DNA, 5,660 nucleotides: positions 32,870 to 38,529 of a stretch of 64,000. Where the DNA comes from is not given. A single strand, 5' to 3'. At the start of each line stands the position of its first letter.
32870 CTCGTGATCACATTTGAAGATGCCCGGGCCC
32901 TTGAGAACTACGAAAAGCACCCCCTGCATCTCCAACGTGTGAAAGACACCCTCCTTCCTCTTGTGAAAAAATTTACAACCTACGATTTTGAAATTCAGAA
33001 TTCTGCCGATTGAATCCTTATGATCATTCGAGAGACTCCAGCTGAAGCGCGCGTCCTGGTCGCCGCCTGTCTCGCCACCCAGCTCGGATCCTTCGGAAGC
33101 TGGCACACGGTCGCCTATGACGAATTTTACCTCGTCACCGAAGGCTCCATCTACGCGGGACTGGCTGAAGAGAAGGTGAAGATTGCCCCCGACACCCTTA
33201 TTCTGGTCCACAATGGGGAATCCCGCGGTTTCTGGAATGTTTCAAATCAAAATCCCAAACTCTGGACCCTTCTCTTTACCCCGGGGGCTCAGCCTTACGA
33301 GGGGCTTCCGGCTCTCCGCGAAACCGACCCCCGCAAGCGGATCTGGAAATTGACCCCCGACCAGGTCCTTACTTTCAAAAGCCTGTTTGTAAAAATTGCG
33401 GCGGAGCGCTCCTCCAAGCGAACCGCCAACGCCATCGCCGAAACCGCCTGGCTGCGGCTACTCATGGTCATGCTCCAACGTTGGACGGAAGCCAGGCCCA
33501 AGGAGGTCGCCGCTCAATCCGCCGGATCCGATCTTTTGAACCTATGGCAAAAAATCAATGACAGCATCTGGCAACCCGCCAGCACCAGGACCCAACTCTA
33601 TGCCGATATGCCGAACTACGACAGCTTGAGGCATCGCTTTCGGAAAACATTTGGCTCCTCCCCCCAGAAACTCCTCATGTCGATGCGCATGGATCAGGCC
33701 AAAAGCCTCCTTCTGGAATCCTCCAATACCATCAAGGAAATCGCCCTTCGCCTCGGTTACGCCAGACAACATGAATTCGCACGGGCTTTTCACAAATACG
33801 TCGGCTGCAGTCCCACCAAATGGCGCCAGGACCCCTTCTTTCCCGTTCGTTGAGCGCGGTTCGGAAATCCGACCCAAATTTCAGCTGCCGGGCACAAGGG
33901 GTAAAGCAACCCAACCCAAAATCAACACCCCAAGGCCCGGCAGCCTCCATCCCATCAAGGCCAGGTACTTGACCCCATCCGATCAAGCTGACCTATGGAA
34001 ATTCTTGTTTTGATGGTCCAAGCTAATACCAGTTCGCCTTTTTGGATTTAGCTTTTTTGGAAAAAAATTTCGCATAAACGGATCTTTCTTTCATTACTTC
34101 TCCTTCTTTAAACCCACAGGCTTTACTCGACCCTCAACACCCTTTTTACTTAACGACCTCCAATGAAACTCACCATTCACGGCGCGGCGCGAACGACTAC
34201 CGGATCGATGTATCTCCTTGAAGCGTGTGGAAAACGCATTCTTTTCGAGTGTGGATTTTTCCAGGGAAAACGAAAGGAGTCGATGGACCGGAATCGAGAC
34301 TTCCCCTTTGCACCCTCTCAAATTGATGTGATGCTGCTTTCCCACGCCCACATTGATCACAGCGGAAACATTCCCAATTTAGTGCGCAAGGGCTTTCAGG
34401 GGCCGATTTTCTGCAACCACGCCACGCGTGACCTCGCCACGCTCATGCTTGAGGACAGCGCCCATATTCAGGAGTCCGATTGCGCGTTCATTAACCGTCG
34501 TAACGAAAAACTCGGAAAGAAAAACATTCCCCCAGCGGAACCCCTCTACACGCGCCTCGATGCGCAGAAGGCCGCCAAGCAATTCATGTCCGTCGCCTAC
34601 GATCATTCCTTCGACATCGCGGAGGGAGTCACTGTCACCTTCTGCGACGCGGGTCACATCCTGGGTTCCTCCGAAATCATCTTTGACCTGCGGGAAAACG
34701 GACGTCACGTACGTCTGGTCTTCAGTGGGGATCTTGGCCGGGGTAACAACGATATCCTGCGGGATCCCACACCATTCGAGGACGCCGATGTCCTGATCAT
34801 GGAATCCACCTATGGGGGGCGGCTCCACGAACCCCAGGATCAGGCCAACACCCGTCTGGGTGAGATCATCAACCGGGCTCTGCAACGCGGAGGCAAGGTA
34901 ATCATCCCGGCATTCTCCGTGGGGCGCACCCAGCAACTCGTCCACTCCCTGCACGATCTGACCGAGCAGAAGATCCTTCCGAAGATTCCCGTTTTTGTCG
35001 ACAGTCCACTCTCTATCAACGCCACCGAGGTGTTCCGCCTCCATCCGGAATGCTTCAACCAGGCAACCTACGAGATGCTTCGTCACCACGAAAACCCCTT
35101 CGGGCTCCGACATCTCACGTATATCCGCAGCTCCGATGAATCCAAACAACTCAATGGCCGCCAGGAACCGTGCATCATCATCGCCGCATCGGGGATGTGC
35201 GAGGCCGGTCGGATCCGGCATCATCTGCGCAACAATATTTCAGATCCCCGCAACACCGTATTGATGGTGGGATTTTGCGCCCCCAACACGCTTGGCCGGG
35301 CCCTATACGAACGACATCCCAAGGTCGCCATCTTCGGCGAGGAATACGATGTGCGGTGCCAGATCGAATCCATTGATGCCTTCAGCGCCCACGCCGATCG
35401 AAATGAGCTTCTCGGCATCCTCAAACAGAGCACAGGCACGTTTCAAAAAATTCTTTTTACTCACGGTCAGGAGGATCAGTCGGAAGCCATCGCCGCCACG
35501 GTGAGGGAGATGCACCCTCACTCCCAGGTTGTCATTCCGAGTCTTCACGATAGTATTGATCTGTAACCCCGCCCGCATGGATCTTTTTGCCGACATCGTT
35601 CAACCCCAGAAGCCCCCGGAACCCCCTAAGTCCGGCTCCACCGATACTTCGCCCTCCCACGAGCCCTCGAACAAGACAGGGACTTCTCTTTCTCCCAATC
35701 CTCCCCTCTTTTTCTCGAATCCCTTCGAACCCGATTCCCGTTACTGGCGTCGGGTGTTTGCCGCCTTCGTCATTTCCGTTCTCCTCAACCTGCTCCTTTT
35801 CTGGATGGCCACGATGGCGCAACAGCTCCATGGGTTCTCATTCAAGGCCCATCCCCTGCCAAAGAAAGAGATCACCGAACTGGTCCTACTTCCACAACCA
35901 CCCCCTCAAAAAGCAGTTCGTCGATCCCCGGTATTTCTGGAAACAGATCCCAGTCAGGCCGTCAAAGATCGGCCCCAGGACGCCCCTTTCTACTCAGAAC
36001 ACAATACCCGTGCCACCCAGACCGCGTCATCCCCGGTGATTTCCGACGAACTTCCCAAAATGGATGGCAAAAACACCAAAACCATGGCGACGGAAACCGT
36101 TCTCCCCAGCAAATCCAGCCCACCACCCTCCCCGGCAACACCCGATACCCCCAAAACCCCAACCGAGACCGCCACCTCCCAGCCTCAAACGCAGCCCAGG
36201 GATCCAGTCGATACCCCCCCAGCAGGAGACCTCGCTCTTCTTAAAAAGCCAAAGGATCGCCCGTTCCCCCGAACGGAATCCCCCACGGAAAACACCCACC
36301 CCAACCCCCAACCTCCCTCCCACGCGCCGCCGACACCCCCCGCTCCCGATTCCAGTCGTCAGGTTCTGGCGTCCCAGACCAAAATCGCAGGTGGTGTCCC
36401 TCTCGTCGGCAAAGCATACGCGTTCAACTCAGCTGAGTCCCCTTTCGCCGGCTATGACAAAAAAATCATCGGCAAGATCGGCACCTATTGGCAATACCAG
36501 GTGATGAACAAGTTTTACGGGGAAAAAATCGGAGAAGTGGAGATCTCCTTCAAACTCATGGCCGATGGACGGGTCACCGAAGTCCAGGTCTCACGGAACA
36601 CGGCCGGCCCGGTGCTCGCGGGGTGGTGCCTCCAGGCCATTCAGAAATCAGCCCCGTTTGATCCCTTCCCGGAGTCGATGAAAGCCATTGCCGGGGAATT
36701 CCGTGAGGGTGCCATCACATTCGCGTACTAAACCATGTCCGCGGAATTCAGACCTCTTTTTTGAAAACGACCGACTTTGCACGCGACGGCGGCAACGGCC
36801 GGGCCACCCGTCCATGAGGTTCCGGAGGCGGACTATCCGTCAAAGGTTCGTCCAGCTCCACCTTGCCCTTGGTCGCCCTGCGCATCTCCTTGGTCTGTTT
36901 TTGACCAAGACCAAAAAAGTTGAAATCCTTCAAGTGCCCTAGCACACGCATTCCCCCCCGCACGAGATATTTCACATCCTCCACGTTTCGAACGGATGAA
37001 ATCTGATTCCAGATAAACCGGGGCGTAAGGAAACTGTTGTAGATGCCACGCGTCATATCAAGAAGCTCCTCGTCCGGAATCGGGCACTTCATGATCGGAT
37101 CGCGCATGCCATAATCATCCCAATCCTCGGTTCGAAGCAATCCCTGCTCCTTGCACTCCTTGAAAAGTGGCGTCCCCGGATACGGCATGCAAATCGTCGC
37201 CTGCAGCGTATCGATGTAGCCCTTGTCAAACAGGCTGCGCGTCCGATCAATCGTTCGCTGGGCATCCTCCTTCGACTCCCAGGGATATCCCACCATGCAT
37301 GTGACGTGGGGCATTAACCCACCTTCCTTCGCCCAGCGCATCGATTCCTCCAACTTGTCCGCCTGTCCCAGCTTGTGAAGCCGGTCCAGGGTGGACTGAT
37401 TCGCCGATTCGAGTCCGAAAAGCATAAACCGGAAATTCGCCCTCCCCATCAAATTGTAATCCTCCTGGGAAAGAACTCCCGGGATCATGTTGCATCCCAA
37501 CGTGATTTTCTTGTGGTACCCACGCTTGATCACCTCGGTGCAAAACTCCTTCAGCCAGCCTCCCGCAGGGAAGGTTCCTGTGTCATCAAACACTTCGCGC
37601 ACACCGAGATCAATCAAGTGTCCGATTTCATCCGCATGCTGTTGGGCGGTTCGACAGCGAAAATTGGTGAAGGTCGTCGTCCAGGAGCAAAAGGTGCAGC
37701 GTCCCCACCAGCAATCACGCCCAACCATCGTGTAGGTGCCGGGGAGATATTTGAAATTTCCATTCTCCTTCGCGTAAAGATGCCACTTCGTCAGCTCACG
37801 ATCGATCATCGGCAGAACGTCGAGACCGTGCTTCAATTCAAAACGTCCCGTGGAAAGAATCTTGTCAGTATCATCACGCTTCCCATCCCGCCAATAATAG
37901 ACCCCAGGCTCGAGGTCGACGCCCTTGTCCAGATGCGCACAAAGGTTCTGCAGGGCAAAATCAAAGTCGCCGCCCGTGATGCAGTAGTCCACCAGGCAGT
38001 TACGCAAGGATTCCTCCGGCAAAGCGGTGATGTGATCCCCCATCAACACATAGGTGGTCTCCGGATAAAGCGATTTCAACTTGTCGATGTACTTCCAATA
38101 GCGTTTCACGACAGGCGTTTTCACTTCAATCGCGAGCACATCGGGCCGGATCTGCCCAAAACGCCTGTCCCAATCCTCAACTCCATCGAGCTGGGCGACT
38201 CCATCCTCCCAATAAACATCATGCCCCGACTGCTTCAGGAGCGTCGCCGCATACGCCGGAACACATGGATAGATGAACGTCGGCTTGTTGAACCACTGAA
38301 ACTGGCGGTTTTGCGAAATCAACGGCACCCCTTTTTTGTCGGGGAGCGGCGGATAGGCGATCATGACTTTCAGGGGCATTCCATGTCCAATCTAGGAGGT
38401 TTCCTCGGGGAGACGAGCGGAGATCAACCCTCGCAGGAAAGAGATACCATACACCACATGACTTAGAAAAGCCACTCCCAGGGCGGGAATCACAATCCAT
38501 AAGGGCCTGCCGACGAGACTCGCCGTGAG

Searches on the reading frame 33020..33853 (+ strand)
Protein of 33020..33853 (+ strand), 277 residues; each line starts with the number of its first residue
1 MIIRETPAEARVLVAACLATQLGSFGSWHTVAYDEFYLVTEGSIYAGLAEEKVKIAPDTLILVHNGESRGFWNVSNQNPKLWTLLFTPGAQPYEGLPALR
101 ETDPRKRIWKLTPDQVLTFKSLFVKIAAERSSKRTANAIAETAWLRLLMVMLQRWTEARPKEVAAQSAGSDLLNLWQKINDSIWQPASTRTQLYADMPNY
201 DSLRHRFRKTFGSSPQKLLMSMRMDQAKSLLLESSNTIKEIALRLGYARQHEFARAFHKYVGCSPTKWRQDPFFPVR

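Call 16: search_protein_families(library=pfam, proteins=[window:33020-33853:+], max_evalue=0.01)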
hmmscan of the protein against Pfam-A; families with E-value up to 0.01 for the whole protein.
window:33020-33853:+ (277 aa): 3 families
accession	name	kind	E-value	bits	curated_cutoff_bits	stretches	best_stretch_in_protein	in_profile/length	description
PF12833.13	HTH_18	-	8.6e-20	71.3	33.6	1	202-270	11-79/80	Helix-turn-helix domain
PF00165.29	HTH_AraC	-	1.3e-08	35.2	26.6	1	234-270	6-42/42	Bacterial regulatory helix-turn-helix proteins, AraC family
PF07883.17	Cupin_2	-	0.0037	17.4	27.2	1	27-81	12-65/70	Cupin domain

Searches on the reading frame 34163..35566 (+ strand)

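Call 16: search_protein_families(library=pfam, proteins=[window:34163-35566:+], max_evalue=0.01)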
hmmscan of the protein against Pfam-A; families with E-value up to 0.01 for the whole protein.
window:34163-35566:+ (467 aa): 5 families
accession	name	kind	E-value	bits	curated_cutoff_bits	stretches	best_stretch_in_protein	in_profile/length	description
PF10996.14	Beta-Casp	-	4.2e-41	140.7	27.7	1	256-381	1-120/120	Beta-Casp domain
PF07521.17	RMMBL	-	5.7e-12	45.9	21.6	1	395-457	2-61/63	Zn-dependent metallo-hydrolase RNA specificity domain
PF00753.33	Lactamase_B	-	2.3e-10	41.2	22.7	1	13-82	5-72/196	Metallo-beta-lactamase superfamily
PF12706.13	Lactamase_B_2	-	2.7e-09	37.4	27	1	25-216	2-165/200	Beta-lactamase superfamily domain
PF16661.11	Lactamase_B_6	-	3.6e-05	23.6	27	1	19-170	2-145/193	Metallo-beta-lactamase superfamily domain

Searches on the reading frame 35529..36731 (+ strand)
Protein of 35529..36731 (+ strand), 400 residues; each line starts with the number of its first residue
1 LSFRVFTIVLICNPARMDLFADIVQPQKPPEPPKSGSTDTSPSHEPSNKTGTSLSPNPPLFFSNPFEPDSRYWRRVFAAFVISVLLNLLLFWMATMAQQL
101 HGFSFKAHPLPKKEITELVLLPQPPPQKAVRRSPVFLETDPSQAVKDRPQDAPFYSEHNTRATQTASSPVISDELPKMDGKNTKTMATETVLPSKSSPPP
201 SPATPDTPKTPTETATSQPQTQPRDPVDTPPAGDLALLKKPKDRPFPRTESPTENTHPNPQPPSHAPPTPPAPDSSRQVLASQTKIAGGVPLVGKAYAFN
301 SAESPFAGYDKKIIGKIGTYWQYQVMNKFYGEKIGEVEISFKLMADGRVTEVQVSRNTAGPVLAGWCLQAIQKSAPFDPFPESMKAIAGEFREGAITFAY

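Call 16: search_protein_families(library=pfam, proteins=[window:35529-36731:+], max_evalue=0.01)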
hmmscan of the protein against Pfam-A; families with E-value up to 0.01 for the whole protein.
window:35529-36731:+ (400 aa): 1 family
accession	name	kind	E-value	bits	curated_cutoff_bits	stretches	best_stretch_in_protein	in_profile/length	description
PF03544.19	TonB_C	-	1.9e-06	28.7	24.6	1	335-398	16-77/79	Gram-negative bacterial TonB protein C-terminal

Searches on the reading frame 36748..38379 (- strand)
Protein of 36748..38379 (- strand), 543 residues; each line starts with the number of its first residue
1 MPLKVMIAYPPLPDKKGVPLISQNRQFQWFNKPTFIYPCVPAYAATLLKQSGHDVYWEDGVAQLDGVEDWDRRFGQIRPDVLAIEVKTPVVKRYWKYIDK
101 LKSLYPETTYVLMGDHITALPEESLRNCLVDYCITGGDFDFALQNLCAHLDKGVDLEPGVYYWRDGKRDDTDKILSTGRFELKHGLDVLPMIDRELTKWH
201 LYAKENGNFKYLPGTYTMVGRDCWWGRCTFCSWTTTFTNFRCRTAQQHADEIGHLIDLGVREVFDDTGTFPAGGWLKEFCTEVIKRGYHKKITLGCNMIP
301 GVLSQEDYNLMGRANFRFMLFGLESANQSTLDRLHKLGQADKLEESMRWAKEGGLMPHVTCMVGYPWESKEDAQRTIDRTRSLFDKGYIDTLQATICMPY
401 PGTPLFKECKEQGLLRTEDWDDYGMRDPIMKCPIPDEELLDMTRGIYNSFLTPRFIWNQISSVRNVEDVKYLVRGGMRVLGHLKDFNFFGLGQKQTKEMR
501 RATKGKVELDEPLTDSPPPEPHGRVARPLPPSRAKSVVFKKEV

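Call 72: search_protein_families(library=pfam, proteins=[window:36748-38379:-], max_evalue=0.0001)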
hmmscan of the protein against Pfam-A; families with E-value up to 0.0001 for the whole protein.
window:36748-38379:- (543 aa): 2 families
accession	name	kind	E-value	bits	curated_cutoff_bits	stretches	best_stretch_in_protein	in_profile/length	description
PF04055.27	Radical_SAM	-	1.5e-11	45.2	29.5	1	222-378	6-164/166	Radical SAM superfamily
PF02310.24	B12-binding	-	1.3e-05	25.4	32.1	1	43-136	19-111/121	B12 binding domain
